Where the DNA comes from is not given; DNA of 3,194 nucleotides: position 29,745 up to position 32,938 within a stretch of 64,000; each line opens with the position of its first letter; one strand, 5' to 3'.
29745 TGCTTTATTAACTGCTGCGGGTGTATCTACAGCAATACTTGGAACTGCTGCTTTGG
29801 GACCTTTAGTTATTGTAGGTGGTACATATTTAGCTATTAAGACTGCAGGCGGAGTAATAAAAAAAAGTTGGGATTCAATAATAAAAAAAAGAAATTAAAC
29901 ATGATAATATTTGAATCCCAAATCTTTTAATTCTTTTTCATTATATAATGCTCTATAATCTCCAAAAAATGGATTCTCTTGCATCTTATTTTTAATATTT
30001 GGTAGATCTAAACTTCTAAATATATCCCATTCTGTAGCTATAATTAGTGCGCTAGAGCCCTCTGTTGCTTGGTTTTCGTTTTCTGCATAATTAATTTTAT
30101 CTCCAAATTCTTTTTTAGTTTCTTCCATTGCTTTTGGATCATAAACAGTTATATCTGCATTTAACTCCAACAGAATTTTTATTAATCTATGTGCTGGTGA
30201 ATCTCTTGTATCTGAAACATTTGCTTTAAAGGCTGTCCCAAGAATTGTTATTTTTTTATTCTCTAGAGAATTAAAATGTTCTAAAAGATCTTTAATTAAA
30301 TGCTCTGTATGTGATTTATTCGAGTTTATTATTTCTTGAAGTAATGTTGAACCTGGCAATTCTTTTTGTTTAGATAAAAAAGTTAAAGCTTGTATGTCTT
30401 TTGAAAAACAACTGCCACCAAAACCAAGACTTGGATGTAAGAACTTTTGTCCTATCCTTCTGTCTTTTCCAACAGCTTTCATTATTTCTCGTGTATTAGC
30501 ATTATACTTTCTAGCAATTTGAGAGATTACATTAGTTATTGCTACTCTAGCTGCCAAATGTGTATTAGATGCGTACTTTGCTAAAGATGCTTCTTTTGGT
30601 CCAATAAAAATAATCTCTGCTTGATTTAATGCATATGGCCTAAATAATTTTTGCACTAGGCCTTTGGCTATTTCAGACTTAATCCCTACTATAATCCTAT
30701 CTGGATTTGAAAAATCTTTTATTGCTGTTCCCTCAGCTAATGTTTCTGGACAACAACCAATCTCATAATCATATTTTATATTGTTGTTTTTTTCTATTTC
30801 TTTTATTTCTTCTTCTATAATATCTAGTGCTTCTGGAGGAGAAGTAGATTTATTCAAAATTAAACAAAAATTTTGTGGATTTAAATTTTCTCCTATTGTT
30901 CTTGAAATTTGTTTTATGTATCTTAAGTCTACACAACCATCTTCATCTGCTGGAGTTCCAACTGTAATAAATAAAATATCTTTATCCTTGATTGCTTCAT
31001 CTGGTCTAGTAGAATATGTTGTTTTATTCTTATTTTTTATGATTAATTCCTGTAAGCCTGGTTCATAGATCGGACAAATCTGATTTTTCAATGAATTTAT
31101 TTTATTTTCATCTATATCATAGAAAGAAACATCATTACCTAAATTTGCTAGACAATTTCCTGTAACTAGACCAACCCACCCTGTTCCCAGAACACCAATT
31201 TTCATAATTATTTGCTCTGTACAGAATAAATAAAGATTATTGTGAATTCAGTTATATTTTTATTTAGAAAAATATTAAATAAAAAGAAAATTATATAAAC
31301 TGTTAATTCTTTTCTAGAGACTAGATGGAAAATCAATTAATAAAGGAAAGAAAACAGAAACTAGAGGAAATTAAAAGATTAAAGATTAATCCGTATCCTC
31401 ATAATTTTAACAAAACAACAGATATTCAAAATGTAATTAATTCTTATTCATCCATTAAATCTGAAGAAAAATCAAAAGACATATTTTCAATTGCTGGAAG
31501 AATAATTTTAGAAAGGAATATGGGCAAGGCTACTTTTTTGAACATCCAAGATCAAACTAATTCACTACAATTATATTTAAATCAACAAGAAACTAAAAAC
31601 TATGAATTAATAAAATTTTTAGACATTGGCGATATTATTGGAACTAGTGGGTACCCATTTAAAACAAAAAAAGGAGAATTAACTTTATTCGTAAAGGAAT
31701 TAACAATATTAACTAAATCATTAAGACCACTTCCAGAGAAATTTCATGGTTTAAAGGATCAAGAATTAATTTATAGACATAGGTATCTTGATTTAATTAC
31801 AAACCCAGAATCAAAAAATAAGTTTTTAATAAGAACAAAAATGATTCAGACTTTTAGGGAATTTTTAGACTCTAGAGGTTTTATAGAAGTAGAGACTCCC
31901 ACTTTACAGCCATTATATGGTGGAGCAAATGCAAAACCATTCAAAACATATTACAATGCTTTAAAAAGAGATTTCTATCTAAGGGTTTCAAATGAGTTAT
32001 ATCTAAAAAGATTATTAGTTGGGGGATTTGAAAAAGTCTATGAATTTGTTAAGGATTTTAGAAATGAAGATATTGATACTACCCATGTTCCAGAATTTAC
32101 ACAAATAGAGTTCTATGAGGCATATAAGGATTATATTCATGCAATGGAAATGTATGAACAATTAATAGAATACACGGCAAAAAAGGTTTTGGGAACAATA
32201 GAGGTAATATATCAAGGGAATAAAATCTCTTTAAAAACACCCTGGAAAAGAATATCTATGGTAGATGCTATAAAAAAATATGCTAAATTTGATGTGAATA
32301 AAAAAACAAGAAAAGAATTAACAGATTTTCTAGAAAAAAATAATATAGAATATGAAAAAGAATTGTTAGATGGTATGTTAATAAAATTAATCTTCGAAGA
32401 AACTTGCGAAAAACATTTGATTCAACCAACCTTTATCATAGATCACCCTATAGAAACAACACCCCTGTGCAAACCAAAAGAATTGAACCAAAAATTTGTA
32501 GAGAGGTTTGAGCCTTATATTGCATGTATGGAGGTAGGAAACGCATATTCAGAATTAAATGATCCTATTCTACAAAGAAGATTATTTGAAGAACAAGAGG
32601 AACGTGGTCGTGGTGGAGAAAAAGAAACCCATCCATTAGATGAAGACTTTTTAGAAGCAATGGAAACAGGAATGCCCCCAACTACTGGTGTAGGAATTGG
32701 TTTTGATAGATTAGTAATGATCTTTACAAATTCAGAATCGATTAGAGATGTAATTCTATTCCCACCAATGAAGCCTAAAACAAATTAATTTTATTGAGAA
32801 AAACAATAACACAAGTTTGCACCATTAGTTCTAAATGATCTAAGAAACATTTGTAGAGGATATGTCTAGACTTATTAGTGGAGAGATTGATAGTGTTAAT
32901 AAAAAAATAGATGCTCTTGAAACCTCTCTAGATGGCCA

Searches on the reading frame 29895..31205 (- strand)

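Call 30: search_protein_families(library=pfam, proteins=[window:29895-31205:-], max_evalue=0.00001)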
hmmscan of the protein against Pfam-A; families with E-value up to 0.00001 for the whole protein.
window:29895-31205:- (436 aa): 4 families
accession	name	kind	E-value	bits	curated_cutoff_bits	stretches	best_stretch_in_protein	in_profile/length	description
PF03721.20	UDPG_MGDP_dh_N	-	1.9e-50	171.5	27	1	1-185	1-185/187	UDP-glucose/GDP-mannose dehydrogenase family, NAD binding domain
PF03720.21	UDPG_MGDP_dh_C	-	6.4e-29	100.8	30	1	321-422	2-102/103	UDP-glucose/GDP-mannose dehydrogenase family, UDP binding domain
PF00984.24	UDPG_MGDP_dh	-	7.7e-26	90.5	25.4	1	205-297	2-93/94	UDP-glucose/GDP-mannose dehydrogenase family, central domain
PF02558.23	ApbA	-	2.9e-06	27.4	22.2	0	3-89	1-81/150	Ketopantoate reductase PanE/ApbA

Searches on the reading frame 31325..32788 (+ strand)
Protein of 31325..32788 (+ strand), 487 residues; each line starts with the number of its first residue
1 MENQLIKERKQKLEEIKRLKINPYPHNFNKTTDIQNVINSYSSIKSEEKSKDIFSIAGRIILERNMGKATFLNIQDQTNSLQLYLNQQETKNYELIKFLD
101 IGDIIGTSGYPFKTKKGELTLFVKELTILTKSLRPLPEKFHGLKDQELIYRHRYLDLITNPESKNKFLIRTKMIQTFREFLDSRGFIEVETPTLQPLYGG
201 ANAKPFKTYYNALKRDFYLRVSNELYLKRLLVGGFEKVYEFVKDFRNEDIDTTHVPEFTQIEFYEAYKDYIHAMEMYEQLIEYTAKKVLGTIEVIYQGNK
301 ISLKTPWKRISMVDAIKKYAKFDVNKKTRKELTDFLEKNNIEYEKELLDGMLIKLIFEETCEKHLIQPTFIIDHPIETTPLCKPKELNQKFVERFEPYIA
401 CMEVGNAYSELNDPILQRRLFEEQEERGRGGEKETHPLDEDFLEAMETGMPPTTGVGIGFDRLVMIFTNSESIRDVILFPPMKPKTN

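Call 30: search_protein_families(library=pfam, proteins=[window:31325-32788:+], max_evalue=0.00001)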
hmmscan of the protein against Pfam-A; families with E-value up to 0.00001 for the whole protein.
window:31325-32788:+ (487 aa): 3 families
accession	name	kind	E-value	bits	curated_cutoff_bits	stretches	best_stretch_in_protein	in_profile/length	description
PF00152.25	tRNA-synt_2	-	1.5e-90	303.9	25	1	145-482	1-307/308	tRNA synthetases class II (D, K and N)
PF01336.31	tRNA_anti-codon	-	1.5e-13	50.9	27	1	55-129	2-75/75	OB-fold nucleic acid binding domain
PF01409.25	tRNA-synt_2d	-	5.4e-06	26.5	19.8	0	243-270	110-137/246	tRNA synthetases class II core domain (F)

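Call 33: search_protein_families(library=ncbifam, proteins=[window:31325-32788:+], max_evalue=1e-10)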
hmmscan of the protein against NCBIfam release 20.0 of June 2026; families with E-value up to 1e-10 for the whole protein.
window:31325-32788:+ (487 aa): 15 families
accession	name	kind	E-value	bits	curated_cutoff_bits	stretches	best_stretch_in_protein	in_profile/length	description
NF001756.1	PRK00484.1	subfamily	5.8e-197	655.2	468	1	3-485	1-488/488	lysine--tRNA ligase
TIGR00499.1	lysS_bact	equivalog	8.5e-175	582.1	427.6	1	3-485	3-495/496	lysine--tRNA ligase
NF002821.0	PRK02983.1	equivalog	9.7e-142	474.2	742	1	7-485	623-1101/1102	bifunctional lysylphosphatidylglycerol synthetase/lysine--tRNA ligase LysX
NF009101.0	PRK12445.1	subfamily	2e-133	445.6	1026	1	3-485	16-504/505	lysine--tRNA ligase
TIGR00462.1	genX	equivalog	1.1e-69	235.2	286.9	1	170-479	4-304/304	EF-P lysine aminoacylase EpmA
NF006828.0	PRK09350.1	equivalog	4.8e-56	190.4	264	1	163-480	12-321/325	elongation factor P--(R)-beta-lysine ligase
TIGR00459.1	aspS_bact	equivalog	3.4e-44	151.2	373.85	2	44-335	10-297/586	aspartate--tRNA ligase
NF003483.0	PRK05159.1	equivalog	3.6e-44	151.3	353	1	44-480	11-430/438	aspartate--tRNA(Asn) ligase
NF001750.0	PRK00476.1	equivalog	3.9e-42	144.3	443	2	48-338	15-308/590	aspartate--tRNA ligase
TIGR00458.1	aspS_nondisc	equivalog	2.5e-40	138.7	368.4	1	44-480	6-420/428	aspartate--tRNA(Asn) ligase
NF003037.0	PRK03932.1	equivalog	3.8e-30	105.2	414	1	43-483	8-446/451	asparagine--tRNA ligase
NF009460.0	PRK12820.1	equivalog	2.2e-27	95.5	1379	1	146-319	153-314/723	bifunctional aspartyl-tRNA synthetase/aspartyl/glutamyl-tRNA amidotransferase subunit C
TIGR00457.1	asnS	equivalog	6.9e-26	91.1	342.6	1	46-483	11-450/455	asparagine--tRNA ligase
NF005052.0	PRK06462.1-1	equivalog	3.6e-18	65.7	368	1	156-480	38-344/353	asparagine synthetase A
NF005054.0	PRK06462.1-4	equivalog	1.6e-14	53.7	309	0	158-331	16-200/318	asparagine synthetase A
